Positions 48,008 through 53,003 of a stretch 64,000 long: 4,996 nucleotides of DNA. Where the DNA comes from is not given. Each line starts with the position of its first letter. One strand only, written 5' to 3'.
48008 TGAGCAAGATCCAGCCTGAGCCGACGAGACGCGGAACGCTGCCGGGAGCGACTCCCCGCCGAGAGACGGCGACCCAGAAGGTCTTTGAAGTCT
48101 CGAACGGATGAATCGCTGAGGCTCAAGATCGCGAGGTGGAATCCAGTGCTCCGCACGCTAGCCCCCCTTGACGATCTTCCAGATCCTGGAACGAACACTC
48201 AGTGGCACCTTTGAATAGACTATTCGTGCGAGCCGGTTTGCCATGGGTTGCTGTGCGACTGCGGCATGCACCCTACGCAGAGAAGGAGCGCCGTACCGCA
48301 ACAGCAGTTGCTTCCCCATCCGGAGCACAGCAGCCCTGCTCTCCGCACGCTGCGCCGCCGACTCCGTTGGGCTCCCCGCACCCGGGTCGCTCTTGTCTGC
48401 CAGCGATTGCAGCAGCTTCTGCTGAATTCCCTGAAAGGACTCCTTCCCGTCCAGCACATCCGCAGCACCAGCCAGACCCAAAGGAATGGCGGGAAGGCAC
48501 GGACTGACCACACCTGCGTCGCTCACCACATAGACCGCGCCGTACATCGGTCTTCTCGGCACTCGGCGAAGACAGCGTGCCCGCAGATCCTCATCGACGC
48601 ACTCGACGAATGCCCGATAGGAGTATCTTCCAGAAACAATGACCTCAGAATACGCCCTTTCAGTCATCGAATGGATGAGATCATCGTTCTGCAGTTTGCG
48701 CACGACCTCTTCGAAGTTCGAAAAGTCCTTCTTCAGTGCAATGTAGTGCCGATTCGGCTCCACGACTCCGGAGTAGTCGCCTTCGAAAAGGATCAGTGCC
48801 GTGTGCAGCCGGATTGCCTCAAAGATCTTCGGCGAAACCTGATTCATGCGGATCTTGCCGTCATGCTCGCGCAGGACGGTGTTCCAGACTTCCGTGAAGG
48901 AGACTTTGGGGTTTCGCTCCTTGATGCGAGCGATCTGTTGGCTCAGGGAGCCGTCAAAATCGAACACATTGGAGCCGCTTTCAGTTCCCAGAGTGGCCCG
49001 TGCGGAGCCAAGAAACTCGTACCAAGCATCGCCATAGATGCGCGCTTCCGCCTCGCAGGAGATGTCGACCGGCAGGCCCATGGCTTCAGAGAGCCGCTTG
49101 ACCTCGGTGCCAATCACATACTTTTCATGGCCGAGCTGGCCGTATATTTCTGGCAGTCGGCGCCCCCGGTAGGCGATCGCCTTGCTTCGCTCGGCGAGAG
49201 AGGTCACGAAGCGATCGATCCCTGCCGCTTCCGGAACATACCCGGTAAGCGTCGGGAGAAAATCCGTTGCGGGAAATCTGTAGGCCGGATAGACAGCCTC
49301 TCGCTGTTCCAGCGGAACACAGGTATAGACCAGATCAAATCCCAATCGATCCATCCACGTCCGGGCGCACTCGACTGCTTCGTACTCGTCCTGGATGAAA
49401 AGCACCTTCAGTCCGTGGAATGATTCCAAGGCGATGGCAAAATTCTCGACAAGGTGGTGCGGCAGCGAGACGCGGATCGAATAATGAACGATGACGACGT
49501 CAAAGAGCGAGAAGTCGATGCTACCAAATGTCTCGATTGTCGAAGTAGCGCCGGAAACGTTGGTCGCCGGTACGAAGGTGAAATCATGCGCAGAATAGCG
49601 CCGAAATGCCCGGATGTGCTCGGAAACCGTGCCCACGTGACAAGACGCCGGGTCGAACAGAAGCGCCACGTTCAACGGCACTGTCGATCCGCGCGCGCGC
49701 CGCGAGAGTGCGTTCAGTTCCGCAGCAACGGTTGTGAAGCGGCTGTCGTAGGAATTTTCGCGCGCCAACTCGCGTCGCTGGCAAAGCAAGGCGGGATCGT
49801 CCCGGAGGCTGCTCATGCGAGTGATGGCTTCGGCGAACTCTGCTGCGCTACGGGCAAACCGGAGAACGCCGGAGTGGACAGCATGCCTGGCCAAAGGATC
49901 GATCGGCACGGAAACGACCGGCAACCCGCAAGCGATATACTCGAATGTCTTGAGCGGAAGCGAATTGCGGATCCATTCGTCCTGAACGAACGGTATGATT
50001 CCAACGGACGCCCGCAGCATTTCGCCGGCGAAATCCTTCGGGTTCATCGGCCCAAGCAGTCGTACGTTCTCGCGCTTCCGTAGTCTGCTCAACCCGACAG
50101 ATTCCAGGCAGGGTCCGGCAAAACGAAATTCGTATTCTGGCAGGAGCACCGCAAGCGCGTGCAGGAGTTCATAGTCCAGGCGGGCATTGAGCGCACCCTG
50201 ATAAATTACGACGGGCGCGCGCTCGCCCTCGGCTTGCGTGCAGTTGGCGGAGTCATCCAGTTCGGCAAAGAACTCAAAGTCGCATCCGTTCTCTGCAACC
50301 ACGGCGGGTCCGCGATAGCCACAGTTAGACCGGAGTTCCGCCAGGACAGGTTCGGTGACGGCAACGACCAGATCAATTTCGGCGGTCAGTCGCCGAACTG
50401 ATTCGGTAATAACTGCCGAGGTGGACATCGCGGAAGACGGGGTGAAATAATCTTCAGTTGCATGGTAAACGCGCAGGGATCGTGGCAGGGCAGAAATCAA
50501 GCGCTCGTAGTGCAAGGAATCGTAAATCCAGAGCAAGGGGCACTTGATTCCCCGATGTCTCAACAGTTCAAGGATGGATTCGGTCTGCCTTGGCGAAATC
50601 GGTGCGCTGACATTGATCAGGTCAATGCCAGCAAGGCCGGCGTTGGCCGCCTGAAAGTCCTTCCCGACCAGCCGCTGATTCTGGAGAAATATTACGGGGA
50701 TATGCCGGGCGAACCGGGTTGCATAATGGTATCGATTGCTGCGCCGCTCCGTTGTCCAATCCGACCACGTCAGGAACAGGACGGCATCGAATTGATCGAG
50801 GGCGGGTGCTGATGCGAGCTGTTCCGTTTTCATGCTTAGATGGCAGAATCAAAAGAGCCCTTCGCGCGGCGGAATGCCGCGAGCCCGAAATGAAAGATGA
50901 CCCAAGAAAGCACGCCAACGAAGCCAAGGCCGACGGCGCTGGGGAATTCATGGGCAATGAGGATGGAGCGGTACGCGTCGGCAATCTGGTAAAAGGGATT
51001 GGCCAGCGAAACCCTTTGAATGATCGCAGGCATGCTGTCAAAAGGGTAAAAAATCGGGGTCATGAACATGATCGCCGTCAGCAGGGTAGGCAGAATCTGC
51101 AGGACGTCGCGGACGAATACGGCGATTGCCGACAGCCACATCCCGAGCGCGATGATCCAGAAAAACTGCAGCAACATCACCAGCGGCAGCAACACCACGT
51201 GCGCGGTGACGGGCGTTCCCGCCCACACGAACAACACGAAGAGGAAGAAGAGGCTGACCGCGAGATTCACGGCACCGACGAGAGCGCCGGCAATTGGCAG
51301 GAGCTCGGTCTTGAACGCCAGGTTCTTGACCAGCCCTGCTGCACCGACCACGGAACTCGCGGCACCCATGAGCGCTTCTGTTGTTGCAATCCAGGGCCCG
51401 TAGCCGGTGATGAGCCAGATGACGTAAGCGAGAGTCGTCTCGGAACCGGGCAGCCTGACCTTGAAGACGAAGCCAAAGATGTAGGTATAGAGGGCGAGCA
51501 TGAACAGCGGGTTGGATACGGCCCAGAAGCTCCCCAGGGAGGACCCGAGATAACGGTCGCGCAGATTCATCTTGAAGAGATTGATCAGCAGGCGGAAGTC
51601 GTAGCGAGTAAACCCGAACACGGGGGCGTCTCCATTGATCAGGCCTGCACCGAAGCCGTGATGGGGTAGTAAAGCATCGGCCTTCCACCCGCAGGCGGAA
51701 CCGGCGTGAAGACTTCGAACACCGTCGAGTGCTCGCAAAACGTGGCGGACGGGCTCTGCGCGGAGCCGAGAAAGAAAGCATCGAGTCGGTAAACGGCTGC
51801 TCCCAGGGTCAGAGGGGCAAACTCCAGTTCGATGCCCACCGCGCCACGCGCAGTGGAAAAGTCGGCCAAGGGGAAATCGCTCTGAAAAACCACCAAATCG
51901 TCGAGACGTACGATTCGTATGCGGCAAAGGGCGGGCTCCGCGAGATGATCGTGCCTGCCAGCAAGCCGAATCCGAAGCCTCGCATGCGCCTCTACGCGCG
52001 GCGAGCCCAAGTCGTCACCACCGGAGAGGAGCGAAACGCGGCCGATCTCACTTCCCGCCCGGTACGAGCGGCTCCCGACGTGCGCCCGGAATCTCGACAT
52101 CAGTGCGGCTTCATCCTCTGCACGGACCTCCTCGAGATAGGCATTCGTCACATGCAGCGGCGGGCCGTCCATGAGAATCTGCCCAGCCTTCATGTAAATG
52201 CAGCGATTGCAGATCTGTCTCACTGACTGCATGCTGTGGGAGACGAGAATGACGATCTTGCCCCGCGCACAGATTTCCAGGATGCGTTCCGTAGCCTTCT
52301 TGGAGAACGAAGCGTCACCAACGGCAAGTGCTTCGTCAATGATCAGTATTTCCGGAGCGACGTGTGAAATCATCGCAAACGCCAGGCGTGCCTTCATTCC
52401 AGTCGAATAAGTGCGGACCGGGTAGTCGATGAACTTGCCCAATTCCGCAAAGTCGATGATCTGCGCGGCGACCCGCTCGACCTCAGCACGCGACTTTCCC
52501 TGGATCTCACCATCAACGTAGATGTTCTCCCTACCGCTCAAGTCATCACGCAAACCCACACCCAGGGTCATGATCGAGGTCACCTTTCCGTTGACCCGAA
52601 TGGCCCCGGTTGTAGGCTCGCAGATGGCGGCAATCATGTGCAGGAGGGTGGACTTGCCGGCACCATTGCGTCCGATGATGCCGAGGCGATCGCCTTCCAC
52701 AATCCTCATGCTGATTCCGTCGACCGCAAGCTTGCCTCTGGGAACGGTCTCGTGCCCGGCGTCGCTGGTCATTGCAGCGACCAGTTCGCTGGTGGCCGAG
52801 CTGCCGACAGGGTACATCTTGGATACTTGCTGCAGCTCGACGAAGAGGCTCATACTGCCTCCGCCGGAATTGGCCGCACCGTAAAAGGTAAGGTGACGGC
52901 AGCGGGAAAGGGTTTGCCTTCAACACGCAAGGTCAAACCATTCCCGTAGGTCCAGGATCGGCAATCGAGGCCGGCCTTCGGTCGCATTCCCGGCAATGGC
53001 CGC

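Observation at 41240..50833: Alternating AsnB-like amidotransferases and an uncharacterised ~430-aa CgeB-like unit, three copies of each in the locus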

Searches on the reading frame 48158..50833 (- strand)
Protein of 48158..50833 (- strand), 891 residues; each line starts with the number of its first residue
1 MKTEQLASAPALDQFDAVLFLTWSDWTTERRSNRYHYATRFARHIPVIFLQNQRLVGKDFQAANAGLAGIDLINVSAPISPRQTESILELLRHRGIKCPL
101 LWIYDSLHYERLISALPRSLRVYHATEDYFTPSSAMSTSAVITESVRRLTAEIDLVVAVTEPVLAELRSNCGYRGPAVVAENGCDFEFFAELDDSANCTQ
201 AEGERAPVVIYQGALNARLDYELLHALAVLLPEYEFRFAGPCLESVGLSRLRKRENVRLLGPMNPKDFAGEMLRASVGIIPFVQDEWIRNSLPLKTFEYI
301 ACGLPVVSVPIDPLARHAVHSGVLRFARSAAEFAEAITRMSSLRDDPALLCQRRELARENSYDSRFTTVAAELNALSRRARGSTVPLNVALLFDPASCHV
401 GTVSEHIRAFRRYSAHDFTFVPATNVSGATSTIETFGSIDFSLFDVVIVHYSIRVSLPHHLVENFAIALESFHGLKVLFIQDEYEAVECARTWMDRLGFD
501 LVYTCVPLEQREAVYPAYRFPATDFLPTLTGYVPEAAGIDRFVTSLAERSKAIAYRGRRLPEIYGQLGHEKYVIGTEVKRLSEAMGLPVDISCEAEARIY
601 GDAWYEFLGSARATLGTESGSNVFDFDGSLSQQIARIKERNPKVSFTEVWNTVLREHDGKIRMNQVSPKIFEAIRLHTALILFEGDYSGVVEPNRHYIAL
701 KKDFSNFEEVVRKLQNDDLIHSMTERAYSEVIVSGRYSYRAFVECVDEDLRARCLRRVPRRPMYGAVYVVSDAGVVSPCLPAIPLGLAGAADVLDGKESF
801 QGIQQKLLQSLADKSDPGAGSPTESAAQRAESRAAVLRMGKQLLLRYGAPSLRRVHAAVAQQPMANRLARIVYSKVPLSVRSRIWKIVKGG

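Call 3: search_protein_families(library=pfam, proteins=[window:48158-50833:-], max_evalue=0.01)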
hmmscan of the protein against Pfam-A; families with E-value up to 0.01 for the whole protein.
window:48158-50833:- (891 aa): 4 families
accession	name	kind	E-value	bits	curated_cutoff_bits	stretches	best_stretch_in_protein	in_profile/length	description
PF13692.12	Glyco_trans_1_4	-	4.7e-10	40.3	27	1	207-340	2-139/142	Glycosyl transferases group 1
PF13524.12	Glyco_trans_1_2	-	3e-09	37.4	25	1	223-368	5-141/144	Glycosyl transferase-like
PF00534.26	Glycos_transf_1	-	2.7e-05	24.2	26.4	1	204-344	13-159/172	Glycosyl transferases group 1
PF13439.12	Glyco_transf_4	-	0.00031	21.3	28.5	1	118-187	98-169/170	Glycosyltransferase Family 4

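Call 5: search_protein_families(library=ncbifam, proteins=[window:48158-50833:-], max_evalue=1)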
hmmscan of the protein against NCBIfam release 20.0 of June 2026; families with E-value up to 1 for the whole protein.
window:48158-50833:- (891 aa): 3 families
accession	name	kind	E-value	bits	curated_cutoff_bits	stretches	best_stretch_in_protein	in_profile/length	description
NF047676.1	TeichurnBiosyTuaH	equivalog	4.7e-23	81.7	550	1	139-369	145-380/384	teichuronic acid biosynthesis protein TuaH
TIGR04047.1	MSMEG_0565_glyc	hypoth_equivalog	3.2e-06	26.5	259.85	1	289-363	286-361/373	MSMEG_0565 family glycosyltransferase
NF038255.1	exopoly_VpsD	equivalog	0.24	10.2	300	1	253-312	261-315/381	VpsD family glycosyltransferase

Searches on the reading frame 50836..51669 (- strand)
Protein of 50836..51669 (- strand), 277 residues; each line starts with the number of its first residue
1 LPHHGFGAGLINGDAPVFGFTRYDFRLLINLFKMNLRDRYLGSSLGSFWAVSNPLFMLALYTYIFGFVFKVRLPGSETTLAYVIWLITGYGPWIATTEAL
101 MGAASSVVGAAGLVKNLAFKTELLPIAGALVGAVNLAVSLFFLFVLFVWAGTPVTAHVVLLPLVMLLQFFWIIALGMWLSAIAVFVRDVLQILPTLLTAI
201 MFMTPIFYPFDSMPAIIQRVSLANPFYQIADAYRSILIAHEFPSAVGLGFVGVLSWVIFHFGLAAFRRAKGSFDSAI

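Call 21: search_protein_families(library=pfam, proteins=[window:50836-51669:-], max_evalue=0.001)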
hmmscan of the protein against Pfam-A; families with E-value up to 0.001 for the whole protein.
window:50836-51669:- (277 aa): 1 family
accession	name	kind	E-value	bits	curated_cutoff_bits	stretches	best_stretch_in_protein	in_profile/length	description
PF01061.29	ABC2_membrane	-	1.2e-16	61.4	26.9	1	30-237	5-210/211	ABC-2 type transporter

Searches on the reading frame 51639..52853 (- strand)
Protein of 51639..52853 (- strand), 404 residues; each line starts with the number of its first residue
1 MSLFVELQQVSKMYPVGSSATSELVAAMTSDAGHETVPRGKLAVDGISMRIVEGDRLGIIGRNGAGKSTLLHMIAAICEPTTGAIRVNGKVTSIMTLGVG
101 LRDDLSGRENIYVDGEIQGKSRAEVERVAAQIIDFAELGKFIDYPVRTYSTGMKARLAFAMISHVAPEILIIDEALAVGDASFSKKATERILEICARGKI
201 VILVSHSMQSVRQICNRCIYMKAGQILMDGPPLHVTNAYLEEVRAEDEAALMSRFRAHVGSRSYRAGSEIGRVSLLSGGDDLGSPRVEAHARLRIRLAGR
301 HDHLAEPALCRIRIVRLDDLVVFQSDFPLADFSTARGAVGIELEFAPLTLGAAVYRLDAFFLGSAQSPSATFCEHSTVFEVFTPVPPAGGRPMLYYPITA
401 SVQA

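Call 21: search_protein_families(library=pfam, proteins=[window:51639-52853:-], max_evalue=0.001)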
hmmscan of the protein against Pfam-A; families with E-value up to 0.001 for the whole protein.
window:51639-52853:- (404 aa): 3 families
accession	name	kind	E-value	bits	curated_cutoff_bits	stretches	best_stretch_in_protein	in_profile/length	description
PF00005.33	ABC_tran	-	3.1e-20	73.6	25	1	45-176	2-136/137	ABC transporter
PF13304.12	AAA_21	-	0.0003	21.4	27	0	58-98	3-49/304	AAA domain, putative AbiEii toxin, Type IV TA system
PF13555.12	AAA_29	-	0.00059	20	27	0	50-88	18-55/61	P-loop containing region of AAA domain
